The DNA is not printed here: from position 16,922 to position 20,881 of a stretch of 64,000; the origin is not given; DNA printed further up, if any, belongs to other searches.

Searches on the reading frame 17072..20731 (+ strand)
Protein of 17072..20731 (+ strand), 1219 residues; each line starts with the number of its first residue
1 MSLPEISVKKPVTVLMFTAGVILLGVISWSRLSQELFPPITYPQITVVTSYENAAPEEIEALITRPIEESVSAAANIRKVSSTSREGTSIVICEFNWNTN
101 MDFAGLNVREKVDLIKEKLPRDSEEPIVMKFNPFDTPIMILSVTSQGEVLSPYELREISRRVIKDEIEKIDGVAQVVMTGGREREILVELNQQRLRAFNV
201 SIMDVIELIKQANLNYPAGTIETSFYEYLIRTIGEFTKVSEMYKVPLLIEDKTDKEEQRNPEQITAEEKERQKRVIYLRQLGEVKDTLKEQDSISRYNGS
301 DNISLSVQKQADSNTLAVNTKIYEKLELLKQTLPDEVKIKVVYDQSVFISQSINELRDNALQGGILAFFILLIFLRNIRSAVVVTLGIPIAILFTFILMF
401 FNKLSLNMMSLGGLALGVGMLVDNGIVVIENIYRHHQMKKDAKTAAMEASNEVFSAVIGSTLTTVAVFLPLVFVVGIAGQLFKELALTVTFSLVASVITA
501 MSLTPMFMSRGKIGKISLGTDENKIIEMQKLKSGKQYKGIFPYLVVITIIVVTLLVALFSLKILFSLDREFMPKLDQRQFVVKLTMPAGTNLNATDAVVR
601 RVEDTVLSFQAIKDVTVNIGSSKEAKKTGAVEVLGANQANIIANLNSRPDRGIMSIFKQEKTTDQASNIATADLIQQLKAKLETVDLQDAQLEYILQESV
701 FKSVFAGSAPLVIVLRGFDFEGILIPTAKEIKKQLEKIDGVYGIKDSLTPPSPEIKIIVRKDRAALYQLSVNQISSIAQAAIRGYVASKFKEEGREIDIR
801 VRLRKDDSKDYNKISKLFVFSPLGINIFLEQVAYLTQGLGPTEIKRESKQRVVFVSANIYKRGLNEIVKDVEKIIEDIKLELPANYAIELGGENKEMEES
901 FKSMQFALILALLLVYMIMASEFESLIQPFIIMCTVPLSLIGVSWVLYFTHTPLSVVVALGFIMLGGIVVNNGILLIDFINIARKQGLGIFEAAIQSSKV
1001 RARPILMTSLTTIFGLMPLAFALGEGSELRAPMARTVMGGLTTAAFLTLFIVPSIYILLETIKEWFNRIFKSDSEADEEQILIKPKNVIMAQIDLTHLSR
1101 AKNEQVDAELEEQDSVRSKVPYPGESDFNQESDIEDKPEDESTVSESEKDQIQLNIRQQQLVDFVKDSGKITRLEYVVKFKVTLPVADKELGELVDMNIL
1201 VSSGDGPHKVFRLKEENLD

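Call 3: search_protein_families(library=pfam, proteins=[window:17072-20731:+], max_evalue=1)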
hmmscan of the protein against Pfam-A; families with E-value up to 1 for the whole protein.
window:17072-20731:+ (1219 aa): 3 families
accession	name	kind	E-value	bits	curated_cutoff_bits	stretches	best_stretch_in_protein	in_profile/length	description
PF00873.25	ACR_tran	-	2.6e-230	767.4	28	1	5-1059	3-1020/1021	AcrB/AcrD/AcrF family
PF03176.21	MMPL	-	4.5e-18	65.7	20.5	2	866-1066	105-308/333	MMPL family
PF06699.16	PIG-F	-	0.82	10.2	24.2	0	426-507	32-114/183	GPI biosynthesis protein family Pig-F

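Call 65: search_protein_families(library=ncbifam, proteins=[window:17072-20731:+], max_evalue=0.01)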
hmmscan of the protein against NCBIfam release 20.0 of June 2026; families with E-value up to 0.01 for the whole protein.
window:17072-20731:+ (1219 aa): 21 families
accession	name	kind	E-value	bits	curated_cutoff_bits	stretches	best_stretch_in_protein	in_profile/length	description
NF033617.1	RND_permease_2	subfamily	1e-178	596.4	1250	1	6-1060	3-1008/1009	multidrug efflux RND transporter permease subunit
TIGR00914.1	2A0601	subfamily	3.7e-146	488.5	701.45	1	6-1060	8-1036/1051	CusA/CzcA family heavy metal efflux RND transporter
NF000282.2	RND_permease_1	subfamily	1.4e-143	480.1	1250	1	8-1060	5-1028/1029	multidrug efflux RND transporter permease subunit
TIGR00915.1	2A0602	subfamily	4.3e-123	412.2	940.35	1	8-1070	6-1036/1050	efflux RND transporter permease subunit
NF007905.0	PRK10614.1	equivalog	2e-113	380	1774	1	7-1068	7-1017/1025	multidrug efflux RND transporter permease subunit MdtC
NF007798.0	PRK10503.1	equivalog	2.7e-104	349.7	1584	1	9-1075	18-1038/1040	MdtB/MuxB family multidrug efflux RND transporter permease subunit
NF007133.0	PRK09579.1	equivalog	6.1e-98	328.6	1763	2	1-605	1-583/1017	multidrug efflux RND transporter permease subunit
NF007131.0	PRK09577.1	equivalog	4.4e-88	296.2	1768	2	8-608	6-597/1045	multidrug efflux RND transporter permease subunit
NF007842.1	PRK10555.1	equivalog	9.1e-85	285.3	1854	1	8-1059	6-1026/1036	multidrug efflux RND transporter permease AcrD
NF011706.2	PRK15127.1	equivalog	5.8e-73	246.3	2150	2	4-608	2-600/1049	multidrug efflux RND transporter permease subunit AcrB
NF000037.1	RND_perm_OqxB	exception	1.8e-69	234.7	2200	1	8-1060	8-1035/1050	multidrug efflux RND transporter permease subunit OqxB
TIGR00921.1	2A067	subfamily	3.9e-21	74.8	351.9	2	862-1085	150-369/733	hydrophobe/amphiphile efflux-3 (HAE3) family transporter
TIGR00833.1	actII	subfamily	1.3e-10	40.2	874.7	1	361-558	180-379/910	MMPL family RND transporter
NF009583.0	PRK13024.1-3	subfamily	5.1e-10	38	721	2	362-562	287-479/755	protein translocase subunit SecDF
NF009585.0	PRK13024.1-5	equivalog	9.7e-10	37.1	1037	1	365-576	502-716/993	protein translocase subunit SecDF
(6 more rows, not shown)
